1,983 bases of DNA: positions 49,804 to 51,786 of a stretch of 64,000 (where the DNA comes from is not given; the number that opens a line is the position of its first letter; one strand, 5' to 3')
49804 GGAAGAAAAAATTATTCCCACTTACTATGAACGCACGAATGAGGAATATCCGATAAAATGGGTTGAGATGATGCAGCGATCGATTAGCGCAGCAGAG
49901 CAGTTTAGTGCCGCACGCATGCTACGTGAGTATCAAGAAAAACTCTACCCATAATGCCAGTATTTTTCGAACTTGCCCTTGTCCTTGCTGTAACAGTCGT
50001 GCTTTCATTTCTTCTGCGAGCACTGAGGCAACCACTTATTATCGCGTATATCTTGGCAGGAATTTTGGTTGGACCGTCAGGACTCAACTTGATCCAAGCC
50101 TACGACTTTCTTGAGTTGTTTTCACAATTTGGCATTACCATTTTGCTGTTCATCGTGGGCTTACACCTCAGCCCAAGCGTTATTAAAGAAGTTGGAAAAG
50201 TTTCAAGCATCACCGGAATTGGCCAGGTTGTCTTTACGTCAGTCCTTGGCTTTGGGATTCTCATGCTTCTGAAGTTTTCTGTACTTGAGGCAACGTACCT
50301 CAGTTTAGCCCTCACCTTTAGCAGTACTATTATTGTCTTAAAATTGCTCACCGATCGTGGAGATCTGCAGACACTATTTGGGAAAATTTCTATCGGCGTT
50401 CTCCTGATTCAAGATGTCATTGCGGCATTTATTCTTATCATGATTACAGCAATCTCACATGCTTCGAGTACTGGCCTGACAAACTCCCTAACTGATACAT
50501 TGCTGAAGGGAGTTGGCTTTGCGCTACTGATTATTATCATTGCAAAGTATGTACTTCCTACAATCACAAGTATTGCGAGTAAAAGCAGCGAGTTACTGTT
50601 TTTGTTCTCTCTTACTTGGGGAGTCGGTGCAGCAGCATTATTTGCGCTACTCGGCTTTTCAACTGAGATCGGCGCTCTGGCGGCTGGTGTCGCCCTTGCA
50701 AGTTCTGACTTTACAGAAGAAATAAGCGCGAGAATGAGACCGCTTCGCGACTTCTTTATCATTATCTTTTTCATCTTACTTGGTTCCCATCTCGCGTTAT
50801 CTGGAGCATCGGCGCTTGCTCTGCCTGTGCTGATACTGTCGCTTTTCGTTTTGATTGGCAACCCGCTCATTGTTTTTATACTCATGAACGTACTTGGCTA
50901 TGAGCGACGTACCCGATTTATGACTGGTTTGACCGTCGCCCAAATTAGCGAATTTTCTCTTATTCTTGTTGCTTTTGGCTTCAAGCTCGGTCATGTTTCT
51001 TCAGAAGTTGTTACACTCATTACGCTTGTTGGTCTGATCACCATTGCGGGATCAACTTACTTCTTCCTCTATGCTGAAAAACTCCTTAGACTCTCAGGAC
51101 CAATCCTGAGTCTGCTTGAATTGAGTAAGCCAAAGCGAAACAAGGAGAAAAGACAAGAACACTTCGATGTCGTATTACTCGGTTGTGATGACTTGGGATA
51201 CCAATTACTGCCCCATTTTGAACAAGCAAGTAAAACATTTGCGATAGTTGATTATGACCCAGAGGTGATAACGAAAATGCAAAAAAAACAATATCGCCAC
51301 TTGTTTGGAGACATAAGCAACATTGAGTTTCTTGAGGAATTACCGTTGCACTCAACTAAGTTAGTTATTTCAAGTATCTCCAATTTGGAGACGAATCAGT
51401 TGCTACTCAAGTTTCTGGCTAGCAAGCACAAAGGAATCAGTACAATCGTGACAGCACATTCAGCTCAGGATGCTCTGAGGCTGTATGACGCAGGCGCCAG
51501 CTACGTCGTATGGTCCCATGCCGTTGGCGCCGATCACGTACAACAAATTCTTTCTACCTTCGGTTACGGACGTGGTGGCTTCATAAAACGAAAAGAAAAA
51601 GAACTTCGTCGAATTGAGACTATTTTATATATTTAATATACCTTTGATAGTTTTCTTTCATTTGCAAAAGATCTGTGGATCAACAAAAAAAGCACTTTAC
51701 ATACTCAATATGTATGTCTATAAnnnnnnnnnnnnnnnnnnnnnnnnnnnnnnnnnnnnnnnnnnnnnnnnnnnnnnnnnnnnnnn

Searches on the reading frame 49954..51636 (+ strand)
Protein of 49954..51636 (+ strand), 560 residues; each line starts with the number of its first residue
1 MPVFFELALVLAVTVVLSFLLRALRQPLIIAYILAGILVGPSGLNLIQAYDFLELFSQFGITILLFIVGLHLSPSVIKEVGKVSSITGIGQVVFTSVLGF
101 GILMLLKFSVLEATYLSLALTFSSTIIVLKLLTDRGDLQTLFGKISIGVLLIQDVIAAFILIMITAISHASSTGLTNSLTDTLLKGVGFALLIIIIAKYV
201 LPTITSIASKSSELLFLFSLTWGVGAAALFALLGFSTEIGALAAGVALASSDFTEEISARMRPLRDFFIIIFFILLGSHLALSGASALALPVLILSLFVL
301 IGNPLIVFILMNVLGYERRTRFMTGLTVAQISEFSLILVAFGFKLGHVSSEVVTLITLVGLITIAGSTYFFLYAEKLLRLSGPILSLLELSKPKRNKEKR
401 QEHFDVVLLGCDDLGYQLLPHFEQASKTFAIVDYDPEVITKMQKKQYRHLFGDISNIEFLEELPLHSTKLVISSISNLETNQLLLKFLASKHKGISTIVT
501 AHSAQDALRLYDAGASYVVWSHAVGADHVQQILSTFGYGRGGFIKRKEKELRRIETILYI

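Call 9: search_protein_families(library=pfam, proteins=[window:49954-51636:+], max_evalue=0.01)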
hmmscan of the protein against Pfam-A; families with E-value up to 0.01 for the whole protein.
window:49954-51636:+ (560 aa): 2 families
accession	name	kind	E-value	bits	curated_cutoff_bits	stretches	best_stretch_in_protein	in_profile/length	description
PF00999.27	Na_H_Exchanger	-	2.5e-56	191.6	26.2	1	12-370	4-370/375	Sodium/hydrogen exchanger, transmembrane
PF02254.24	TrkA_N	-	2.1e-16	60.7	23.8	1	406-519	1-114/116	TrkA-N domain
